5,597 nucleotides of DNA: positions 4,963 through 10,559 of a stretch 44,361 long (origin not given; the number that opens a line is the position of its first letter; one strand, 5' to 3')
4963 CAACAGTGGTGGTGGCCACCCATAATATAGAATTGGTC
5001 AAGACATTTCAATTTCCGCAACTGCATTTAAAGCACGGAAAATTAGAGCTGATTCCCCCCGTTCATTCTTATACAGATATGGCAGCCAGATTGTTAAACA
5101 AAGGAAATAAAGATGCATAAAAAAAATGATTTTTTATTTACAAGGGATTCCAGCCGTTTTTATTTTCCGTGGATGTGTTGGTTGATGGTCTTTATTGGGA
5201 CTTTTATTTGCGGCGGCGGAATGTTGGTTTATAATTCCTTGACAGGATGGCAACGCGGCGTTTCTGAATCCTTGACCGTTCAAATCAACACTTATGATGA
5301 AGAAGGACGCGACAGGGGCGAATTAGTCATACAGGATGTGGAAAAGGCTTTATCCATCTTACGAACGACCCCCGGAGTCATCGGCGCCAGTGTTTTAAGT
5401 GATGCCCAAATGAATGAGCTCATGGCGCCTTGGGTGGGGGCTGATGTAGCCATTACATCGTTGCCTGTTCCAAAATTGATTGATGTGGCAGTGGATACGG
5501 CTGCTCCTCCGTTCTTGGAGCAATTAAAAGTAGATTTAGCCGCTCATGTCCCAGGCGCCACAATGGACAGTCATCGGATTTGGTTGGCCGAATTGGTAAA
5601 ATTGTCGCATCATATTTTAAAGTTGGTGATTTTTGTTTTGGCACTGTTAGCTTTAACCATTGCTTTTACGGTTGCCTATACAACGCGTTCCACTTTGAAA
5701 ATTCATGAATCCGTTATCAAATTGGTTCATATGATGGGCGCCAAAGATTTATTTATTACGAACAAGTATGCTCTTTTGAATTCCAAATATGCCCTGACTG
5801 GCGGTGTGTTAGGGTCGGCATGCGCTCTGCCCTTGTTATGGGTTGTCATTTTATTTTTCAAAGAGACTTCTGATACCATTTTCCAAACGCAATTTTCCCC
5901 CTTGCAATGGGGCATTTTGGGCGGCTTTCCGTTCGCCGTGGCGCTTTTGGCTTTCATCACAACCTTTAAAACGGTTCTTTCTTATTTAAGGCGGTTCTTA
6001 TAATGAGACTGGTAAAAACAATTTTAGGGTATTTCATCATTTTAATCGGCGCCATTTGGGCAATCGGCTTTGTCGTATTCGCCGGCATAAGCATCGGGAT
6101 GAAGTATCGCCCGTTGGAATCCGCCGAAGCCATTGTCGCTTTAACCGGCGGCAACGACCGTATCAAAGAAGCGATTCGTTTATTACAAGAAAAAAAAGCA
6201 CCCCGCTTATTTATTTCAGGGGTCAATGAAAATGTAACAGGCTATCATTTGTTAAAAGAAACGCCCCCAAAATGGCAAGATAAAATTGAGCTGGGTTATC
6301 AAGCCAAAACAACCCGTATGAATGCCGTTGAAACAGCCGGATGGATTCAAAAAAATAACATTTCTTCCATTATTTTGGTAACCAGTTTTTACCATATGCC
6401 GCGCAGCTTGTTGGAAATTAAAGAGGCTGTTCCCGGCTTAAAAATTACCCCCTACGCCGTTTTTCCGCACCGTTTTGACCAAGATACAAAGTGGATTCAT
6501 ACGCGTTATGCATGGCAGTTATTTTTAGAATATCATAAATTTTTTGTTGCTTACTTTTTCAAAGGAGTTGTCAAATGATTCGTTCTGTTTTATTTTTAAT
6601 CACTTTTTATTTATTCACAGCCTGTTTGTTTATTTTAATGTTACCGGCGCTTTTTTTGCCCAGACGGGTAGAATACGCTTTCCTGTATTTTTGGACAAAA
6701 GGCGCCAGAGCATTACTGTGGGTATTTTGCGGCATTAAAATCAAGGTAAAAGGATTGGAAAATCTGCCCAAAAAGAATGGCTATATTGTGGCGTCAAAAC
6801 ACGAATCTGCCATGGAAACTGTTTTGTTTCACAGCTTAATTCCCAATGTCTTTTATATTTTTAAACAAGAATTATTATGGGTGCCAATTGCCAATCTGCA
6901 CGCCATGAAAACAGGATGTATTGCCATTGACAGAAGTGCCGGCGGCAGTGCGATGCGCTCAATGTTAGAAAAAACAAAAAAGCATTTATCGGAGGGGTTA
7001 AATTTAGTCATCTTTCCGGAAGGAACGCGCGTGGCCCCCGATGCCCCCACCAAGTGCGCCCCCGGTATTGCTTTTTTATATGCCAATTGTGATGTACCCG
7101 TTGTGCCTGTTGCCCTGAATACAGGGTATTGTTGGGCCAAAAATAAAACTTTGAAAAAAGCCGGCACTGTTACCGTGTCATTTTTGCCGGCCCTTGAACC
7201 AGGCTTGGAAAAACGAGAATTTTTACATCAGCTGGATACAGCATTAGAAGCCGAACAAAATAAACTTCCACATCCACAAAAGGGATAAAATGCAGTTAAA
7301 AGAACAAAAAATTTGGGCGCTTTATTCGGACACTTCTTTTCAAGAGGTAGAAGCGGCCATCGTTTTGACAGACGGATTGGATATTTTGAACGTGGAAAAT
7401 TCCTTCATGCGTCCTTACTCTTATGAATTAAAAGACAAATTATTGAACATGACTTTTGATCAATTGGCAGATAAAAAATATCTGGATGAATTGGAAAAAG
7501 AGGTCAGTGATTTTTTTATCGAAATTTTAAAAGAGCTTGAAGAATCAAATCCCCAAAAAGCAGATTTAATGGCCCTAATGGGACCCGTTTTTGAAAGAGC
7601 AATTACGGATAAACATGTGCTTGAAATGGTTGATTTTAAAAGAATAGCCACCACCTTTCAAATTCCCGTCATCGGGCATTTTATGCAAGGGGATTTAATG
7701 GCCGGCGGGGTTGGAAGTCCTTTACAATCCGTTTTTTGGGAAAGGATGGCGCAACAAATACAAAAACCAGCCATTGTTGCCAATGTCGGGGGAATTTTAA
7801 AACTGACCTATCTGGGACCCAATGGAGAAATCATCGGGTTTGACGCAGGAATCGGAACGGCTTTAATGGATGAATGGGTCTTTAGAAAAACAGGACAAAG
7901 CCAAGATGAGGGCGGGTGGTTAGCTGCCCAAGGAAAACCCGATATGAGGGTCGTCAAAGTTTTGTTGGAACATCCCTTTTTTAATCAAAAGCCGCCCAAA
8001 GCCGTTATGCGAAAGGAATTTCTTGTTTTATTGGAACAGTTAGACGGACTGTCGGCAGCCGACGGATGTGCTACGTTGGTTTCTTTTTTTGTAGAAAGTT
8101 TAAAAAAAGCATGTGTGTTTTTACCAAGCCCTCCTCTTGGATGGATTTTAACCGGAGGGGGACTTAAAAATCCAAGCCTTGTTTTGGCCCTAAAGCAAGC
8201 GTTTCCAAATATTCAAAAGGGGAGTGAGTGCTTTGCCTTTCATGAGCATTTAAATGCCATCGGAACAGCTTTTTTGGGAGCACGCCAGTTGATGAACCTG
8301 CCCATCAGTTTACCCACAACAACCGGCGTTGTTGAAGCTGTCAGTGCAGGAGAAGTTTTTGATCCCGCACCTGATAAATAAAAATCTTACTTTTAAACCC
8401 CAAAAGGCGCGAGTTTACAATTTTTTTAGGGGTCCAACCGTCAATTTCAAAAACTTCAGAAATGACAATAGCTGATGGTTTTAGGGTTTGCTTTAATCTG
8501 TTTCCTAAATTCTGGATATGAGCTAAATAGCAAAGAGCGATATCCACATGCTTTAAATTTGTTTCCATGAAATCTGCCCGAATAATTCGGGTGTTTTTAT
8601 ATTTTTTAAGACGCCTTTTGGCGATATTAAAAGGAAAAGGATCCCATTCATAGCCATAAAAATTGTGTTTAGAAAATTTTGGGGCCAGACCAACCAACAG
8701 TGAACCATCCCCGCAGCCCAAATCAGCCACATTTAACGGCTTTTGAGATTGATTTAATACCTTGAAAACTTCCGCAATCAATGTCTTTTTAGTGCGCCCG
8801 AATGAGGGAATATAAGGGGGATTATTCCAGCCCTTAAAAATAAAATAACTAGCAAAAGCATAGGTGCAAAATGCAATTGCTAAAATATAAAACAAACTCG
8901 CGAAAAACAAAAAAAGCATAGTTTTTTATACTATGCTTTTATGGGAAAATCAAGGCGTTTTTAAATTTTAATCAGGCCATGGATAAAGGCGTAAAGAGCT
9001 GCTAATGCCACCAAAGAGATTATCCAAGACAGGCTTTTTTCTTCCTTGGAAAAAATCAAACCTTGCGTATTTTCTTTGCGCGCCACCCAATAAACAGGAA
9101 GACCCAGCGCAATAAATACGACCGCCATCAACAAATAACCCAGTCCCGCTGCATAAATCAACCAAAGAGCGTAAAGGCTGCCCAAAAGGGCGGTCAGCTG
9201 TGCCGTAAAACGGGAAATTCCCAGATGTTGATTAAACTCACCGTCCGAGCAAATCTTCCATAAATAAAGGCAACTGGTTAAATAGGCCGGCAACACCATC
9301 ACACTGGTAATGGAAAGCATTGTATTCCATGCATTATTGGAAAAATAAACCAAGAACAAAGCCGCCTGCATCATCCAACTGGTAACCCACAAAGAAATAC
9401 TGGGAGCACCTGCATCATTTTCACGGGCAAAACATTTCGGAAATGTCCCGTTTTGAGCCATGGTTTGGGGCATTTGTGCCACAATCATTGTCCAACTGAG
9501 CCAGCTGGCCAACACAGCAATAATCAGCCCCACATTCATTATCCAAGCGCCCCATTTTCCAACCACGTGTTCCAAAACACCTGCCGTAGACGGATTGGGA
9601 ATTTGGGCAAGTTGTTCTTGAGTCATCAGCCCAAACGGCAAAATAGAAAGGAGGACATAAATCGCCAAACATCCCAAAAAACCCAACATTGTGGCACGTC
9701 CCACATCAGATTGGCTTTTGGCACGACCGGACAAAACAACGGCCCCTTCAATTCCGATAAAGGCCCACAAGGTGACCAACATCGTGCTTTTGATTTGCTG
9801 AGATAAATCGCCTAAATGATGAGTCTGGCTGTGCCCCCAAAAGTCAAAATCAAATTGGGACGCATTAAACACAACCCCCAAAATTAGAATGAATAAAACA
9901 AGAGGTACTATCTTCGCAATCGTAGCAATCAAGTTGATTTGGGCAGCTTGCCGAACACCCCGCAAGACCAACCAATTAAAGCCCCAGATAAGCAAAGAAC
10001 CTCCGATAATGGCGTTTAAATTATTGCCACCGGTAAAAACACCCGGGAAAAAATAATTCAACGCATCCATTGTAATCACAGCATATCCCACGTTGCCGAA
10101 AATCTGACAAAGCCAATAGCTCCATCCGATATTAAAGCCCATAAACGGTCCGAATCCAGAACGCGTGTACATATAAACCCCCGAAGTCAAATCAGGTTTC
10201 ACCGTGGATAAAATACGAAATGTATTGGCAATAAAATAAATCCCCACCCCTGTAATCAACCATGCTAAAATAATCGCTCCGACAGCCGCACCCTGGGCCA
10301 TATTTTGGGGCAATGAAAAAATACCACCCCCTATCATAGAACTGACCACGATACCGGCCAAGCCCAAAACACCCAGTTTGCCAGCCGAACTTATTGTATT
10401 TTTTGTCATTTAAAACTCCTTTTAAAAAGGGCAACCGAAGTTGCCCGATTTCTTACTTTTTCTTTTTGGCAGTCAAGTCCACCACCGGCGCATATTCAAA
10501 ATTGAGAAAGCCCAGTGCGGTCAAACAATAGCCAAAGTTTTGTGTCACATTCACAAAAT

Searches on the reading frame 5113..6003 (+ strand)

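Call 18: search_protein_families(library=pfam, proteins=[window:5113-6003:+], max_evalue=0.00001)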
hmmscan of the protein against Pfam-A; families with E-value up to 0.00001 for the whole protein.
window:5113-6003:+ (296 aa): 0 families

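Call 24: search_protein_families(library=ncbifam, proteins=[window:5113-6003:+], max_evalue=0.01)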
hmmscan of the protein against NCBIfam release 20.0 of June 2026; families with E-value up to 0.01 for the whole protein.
window:5113-6003:+ (296 aa): 2 families
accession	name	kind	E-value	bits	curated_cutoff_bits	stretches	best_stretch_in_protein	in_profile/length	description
TIGR00439.2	FtsX_Gneg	equivalog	3.2e-12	46.2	255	1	21-280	21-279/292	permease-like cell division protein FtsX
NF038347.1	FtsX_Gpos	exception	0.0024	17.3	225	1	159-250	158-245/296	permease-like cell division protein FtsX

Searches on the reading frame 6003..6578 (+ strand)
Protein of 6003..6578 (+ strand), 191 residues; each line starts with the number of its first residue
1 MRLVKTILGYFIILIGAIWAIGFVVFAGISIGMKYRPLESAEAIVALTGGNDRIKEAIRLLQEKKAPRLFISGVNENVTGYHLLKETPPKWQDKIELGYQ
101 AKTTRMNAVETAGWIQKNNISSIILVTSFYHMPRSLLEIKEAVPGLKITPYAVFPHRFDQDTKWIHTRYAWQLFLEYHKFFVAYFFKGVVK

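Call 18: search_protein_families(library=pfam, proteins=[window:6003-6578:+], max_evalue=0.00001)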
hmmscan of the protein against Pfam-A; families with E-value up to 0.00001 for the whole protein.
window:6003-6578:+ (191 aa): 1 family
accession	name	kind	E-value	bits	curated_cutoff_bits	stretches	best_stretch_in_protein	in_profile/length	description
PF02698.23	DUF218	-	5.8e-14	52.6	27.6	1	43-158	2-111/133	DUF218 domain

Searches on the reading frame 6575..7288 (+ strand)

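Call 18: search_protein_families(library=pfam, proteins=[window:6575-7288:+], max_evalue=0.00001)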
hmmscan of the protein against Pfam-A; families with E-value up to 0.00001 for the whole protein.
window:6575-7288:+ (237 aa): 1 family
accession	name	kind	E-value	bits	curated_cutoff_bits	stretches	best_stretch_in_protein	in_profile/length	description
PF01553.26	Acyltransferase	-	1.8e-23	83.2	23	1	55-181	1-131/132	Acyltransferase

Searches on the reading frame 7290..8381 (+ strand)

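Call 18: search_protein_families(library=pfam, proteins=[window:7290-8381:+], max_evalue=0.00001)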
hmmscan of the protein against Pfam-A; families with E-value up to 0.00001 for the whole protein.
window:7290-8381:+ (363 aa): 1 family
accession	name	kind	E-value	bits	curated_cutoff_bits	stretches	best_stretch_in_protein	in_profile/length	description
PF03702.20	AnmK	-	1.5e-48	166.2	24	1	11-357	6-365/367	Anhydro-N-acetylmuramic acid kinase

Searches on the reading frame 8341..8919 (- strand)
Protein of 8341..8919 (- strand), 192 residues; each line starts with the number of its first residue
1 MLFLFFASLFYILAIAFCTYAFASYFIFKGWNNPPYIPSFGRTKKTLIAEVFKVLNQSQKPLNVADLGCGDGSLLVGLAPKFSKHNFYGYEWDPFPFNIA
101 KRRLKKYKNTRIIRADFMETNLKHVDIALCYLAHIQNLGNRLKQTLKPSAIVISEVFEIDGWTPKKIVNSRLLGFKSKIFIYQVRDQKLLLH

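Call 19: search_protein_families(library=pfam, proteins=[window:8341-8919:-], max_evalue=0.00001)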
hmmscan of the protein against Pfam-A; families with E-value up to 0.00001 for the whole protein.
window:8341-8919:- (192 aa): 3 families
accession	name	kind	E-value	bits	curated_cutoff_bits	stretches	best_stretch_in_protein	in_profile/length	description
PF13649.12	Methyltransf_25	-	1.4e-07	32.5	27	1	64-136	1-78/97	Methyltransferase domain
PF08242.18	Methyltransf_12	-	1.5e-06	29.3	30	1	66-146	2-85/98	Methyltransferase domain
PF13847.12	Methyltransf_31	-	5.1e-06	26.7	27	1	61-169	4-124/145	Methyltransferase domain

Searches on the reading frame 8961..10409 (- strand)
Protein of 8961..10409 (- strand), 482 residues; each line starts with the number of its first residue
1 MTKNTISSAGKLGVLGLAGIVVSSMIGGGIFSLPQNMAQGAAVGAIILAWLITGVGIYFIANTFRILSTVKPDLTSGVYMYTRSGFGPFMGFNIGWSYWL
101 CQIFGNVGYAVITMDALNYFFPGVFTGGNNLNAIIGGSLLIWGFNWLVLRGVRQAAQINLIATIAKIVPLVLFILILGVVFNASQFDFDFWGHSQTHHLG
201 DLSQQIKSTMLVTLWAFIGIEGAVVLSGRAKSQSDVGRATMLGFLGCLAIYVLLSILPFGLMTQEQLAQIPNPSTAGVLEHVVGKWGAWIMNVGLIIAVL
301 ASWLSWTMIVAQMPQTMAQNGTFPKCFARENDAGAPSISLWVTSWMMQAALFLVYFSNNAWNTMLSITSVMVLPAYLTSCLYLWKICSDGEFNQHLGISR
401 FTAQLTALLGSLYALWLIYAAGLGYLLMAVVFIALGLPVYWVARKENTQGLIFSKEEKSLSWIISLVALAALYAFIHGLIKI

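Call 19: search_protein_families(library=pfam, proteins=[window:8961-10409:-], max_evalue=0.00001)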
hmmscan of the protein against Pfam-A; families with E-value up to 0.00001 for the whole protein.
window:8961-10409:- (482 aa): 2 families
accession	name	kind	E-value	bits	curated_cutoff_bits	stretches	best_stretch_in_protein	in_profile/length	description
PF13520.12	AA_permease_2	-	9.4e-58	196.6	27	1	12-423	1-394/427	Amino acid permease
PF00324.27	AA_permease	-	2.6e-29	102.7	24.6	1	20-431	5-420/470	Amino acid permease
